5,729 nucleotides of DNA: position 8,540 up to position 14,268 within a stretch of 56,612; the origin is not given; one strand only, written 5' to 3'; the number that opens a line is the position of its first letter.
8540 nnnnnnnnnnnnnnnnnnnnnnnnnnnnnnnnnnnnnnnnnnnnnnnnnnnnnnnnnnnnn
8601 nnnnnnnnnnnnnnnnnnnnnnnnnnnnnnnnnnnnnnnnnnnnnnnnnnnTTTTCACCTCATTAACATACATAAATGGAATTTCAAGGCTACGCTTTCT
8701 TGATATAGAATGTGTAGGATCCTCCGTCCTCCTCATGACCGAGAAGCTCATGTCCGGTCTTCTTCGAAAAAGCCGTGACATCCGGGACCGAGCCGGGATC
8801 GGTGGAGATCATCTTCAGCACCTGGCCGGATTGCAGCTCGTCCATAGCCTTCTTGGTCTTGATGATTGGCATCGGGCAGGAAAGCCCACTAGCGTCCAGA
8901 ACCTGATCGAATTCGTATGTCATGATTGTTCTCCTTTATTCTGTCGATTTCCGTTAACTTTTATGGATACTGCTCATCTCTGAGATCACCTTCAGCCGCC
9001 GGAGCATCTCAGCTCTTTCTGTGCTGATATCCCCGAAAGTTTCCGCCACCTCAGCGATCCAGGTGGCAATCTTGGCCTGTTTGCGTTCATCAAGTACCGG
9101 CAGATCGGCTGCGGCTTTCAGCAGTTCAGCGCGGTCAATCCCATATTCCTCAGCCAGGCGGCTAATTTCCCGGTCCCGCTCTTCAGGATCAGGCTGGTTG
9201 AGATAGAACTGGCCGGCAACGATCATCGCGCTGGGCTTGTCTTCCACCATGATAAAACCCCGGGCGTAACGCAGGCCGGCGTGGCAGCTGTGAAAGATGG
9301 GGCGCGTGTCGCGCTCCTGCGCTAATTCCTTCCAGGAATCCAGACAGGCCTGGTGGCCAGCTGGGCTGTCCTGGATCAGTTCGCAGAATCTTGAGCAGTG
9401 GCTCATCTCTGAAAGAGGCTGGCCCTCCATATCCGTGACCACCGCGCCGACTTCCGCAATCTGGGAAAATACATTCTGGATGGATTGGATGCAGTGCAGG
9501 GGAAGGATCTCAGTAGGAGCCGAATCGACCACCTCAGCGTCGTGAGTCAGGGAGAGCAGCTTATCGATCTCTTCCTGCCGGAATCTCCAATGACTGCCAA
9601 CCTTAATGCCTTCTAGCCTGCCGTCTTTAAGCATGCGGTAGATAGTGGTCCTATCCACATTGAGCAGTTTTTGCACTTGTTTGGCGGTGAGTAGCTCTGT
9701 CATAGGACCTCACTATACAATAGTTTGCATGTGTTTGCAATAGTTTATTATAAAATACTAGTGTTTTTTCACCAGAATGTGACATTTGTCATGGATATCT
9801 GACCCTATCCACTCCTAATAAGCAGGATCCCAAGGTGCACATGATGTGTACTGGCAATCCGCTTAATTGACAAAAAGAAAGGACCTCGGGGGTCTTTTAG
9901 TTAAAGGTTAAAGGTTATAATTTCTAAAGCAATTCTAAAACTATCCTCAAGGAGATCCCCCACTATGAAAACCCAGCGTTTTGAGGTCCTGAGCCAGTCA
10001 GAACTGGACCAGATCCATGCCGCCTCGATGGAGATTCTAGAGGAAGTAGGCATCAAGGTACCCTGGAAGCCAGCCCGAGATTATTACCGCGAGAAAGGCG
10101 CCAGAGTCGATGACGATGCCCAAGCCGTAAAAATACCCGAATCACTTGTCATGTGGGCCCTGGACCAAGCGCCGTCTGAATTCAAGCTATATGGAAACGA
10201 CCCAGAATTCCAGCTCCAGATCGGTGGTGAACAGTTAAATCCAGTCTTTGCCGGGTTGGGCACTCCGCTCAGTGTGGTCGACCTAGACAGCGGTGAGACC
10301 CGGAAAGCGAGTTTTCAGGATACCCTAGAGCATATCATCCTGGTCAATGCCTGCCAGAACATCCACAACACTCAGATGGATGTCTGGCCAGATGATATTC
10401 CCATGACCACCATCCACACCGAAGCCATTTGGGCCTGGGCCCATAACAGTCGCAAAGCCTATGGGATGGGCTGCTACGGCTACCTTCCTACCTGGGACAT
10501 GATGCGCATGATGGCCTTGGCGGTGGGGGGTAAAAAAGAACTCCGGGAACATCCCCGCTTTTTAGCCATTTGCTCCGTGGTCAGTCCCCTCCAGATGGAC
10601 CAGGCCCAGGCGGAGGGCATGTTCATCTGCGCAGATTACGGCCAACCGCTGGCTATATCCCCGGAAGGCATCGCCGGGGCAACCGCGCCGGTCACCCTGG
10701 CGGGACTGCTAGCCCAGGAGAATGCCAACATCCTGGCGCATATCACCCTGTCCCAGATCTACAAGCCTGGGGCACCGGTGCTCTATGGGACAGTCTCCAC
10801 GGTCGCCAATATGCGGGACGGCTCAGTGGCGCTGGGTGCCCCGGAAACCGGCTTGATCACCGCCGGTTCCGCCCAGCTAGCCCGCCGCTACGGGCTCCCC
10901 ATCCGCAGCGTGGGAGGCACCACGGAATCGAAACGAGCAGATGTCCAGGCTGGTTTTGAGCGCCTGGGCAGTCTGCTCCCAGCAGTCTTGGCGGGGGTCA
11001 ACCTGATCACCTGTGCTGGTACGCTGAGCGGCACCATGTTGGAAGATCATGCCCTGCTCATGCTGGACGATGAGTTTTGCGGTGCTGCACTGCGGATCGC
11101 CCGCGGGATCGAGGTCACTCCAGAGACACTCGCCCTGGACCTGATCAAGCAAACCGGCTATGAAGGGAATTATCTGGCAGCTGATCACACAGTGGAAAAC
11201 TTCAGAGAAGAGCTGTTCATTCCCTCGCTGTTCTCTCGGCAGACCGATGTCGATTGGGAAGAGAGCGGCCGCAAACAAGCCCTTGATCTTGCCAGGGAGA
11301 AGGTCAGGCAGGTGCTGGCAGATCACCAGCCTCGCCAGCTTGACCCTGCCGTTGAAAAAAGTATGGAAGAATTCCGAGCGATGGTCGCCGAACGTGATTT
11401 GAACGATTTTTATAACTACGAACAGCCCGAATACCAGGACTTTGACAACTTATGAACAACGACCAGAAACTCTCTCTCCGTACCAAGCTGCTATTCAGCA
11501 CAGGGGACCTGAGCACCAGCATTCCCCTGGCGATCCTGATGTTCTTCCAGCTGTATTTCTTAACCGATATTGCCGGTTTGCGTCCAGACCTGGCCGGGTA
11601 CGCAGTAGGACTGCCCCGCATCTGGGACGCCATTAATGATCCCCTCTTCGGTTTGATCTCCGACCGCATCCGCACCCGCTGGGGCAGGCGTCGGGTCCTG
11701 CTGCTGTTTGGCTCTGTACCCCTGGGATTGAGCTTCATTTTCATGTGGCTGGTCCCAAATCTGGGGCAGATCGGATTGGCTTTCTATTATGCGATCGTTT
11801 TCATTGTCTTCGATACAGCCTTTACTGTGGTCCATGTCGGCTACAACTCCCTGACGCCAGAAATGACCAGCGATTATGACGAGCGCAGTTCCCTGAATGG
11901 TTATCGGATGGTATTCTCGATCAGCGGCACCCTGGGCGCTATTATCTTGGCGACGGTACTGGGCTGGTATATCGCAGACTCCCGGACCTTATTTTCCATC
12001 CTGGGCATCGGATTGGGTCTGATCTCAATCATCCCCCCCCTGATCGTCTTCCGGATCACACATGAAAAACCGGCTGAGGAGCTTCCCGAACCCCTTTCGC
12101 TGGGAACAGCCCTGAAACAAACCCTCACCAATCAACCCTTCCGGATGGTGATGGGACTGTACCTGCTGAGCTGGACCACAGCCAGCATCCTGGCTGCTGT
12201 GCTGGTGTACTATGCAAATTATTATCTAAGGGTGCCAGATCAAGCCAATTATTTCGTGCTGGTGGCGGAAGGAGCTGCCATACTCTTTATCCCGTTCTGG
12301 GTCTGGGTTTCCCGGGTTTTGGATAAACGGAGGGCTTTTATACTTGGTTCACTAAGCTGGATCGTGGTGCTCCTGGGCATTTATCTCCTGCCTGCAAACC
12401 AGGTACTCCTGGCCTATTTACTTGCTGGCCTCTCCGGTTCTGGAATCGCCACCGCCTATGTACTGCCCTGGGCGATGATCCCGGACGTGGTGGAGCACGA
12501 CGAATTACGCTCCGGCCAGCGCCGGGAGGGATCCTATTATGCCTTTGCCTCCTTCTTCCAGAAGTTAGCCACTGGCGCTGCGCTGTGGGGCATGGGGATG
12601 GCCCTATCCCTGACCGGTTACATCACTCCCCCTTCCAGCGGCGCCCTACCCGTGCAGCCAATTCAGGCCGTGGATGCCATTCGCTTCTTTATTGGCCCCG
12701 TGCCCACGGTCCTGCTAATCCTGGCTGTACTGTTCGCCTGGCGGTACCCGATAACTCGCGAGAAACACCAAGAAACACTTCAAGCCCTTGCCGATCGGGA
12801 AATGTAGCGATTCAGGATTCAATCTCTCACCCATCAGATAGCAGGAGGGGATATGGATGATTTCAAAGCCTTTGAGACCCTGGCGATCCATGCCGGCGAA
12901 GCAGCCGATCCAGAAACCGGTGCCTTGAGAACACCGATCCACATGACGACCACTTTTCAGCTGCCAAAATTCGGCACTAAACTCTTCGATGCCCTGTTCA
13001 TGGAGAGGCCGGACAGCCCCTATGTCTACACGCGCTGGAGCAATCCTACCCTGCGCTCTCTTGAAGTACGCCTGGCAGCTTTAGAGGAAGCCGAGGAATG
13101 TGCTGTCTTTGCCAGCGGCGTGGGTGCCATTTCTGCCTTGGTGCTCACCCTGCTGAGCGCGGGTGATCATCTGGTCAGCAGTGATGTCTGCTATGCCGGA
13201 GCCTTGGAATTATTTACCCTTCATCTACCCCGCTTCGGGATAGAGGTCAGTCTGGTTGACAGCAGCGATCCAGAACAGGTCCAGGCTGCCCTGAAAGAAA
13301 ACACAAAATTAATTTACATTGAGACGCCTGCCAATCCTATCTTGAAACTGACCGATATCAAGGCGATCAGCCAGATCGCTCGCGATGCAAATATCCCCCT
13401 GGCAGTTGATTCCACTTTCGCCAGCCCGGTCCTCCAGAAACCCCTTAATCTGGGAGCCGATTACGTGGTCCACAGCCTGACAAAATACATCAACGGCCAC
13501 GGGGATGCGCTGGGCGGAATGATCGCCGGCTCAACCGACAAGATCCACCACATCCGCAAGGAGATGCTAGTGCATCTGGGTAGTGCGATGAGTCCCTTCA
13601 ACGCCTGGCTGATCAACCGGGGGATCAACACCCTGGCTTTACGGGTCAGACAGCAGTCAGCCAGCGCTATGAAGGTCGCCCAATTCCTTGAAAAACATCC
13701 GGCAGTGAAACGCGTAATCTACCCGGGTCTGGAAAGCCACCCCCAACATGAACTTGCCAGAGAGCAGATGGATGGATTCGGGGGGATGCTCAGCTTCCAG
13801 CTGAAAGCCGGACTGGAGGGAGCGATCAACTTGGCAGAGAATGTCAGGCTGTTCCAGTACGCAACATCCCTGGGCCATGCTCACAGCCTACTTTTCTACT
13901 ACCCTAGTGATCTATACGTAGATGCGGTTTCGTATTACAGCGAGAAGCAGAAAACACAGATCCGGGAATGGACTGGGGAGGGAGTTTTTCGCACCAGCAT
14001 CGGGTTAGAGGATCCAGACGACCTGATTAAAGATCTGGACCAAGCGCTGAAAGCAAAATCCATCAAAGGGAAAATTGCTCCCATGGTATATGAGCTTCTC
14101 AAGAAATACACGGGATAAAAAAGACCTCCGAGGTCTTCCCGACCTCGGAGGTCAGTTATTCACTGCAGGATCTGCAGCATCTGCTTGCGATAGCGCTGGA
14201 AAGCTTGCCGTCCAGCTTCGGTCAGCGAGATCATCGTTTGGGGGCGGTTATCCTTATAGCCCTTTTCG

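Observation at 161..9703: Isp-type [NiFe] hydrogenase operon fused to a TusA-DsrE-DsrE-LbpA module and its own lipoate-protein ligase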

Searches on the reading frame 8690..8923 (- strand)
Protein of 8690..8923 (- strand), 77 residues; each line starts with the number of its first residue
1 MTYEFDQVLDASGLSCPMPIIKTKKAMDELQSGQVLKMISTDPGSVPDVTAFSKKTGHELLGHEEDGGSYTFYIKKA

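Call 3: search_protein_families(library=pfam, proteins=[window:8690-8923:-], max_evalue=0.01)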
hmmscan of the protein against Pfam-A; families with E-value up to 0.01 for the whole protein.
window:8690-8923:- (77 aa): 1 family
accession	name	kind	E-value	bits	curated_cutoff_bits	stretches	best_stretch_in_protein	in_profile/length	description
PF01206.22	TusA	-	7.5e-28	96.6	28.6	1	8-76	2-70/70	Sulfurtransferase TusA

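Call 15: search_protein_families(library=ncbifam, proteins=[window:8690-8923:-], max_evalue=0.01)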
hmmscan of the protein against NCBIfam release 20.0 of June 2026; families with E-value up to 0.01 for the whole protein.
window:8690-8923:- (77 aa): 4 families
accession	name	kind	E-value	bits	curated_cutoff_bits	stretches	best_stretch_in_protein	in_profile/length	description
NF001423.0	PRK00299.1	equivalog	1.8e-17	63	78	1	4-76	7-79/82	sulfurtransferase TusA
NF008242.0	PRK11018.1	equivalog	8.5e-13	47.8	79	1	4-76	6-78/78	sulfurtransferase-like selenium metabolism protein YedF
TIGR03527.1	selenium_YedF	equivalog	2e-09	37.6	110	1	9-76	1-68/194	sulfurtransferase-like selenium metabolism protein YedF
NF041048.1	TusA_like_YeeD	exception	0.00017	21.2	147.5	1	9-36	4-31/72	thiosulfate utilization sulfurtransferase TsuB/YeeD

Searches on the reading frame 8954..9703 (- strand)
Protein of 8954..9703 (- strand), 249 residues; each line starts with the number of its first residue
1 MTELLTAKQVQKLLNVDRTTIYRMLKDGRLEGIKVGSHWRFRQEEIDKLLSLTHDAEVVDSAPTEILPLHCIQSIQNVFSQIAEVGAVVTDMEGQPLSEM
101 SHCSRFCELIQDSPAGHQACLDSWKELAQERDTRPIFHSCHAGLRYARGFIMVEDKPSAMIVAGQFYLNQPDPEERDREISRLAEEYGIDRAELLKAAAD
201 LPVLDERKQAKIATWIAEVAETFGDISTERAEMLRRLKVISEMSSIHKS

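Call 3: search_protein_families(library=pfam, proteins=[window:8954-9703:-], max_evalue=0.01)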
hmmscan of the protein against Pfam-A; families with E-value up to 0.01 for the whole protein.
window:8954-9703:- (249 aa): 4 families
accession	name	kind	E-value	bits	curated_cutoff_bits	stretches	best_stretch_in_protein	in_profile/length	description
PF10114.15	PocR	-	6.8e-36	123.9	23.9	1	65-224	1-158/162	Sensory domain found in PocR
PF12728.13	HTH_17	-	1.7e-14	54.3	27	1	4-50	1-47/51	Helix-turn-helix domain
PF20432.4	Xre-like-HTH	-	0.0002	22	25.8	0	5-30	24-50/63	Antitoxin Xre-like helix-turn-helix domain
PF13338.12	AbiEi_4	-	0.0038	17.7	25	0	4-31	13-39/49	Transcriptional regulator, AbiEi antitoxin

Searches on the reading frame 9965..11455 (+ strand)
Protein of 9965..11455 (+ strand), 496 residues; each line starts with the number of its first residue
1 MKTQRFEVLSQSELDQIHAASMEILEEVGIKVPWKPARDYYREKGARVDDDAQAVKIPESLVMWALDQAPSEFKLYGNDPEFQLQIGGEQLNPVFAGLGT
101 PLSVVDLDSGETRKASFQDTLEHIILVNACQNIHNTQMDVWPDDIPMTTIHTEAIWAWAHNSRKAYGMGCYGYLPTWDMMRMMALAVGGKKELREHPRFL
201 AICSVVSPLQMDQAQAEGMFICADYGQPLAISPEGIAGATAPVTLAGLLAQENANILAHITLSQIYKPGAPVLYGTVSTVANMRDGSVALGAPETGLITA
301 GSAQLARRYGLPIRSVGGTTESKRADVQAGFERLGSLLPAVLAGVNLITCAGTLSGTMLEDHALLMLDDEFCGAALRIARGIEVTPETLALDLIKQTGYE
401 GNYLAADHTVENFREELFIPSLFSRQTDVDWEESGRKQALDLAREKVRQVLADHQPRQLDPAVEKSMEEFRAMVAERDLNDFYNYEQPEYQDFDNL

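Call 4: search_protein_families(library=pfam, proteins=[window:9965-11455:+], max_evalue=0.01)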
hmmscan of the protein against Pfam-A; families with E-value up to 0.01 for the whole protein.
window:9965-11455:+ (496 aa): 1 family
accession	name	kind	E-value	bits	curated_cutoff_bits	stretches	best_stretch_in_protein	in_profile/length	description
PF06253.16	MTTB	-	1.3e-113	380.2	25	1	4-471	29-492/500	Trimethylamine methyltransferase (MTTB)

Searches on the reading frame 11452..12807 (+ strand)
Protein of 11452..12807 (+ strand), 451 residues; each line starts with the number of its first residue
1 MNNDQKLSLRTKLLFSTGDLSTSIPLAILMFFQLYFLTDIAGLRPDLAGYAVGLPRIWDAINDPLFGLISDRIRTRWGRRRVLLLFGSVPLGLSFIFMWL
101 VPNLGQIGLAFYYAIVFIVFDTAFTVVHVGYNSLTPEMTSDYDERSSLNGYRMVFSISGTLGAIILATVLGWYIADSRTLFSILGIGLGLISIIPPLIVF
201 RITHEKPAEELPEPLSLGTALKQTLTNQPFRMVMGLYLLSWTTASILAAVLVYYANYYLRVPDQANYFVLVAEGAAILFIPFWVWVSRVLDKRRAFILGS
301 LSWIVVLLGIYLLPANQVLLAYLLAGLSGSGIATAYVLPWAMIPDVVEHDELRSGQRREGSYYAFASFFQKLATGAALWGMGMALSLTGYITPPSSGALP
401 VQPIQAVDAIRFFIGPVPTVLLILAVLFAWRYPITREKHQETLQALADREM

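Call 4: search_protein_families(library=pfam, proteins=[window:11452-12807:+], max_evalue=0.01)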
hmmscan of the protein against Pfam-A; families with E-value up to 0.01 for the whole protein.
window:11452-12807:+ (451 aa): 3 families
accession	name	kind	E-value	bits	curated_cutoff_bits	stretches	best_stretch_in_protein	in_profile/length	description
PF13347.12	MFS_2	-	9.9e-99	331.2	27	1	15-436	2-427/427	MFS/sugar transport protein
PF07690.21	MFS_1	-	5.4e-16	58.9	33.4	1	28-376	14-345/347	Major Facilitator Superfamily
PF03092.22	BT1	-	0.0002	20.7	22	0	218-288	272-345/432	BT1 family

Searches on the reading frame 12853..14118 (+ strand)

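Call 4: search_protein_families(library=pfam, proteins=[window:12853-14118:+], max_evalue=0.01)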
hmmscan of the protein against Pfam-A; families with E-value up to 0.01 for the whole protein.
window:12853-14118:+ (421 aa): 6 families
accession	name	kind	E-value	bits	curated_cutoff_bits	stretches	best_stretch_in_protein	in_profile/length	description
PF01053.26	Cys_Met_Meta_PP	-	9.7e-130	432.9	27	1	8-400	1-381/381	Cys/Met metabolism PLP-dependent enzyme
PF00155.27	Aminotran_1_2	-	1.8e-08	34.5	19.7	1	76-215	53-223/361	Aminotransferase class I and II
PF01212.27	Beta_elim_lyase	-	4.5e-06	26.6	27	1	64-285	31-271/288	Beta-eliminating lyase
PF06838.17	Met_gamma_lyase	-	1.4e-05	24.3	24.2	1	86-235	79-247/405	Methionine gamma-lyase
PF01041.23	DegT_DnrJ_EryC1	-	0.0017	18.1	19.8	1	65-190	24-149/360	DegT/DnrJ/EryC1/StrS aminotransferase family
PF00266.25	Aminotran_5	-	0.0057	16.1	21.5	0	137-211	126-201/371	Aminotransferase class-V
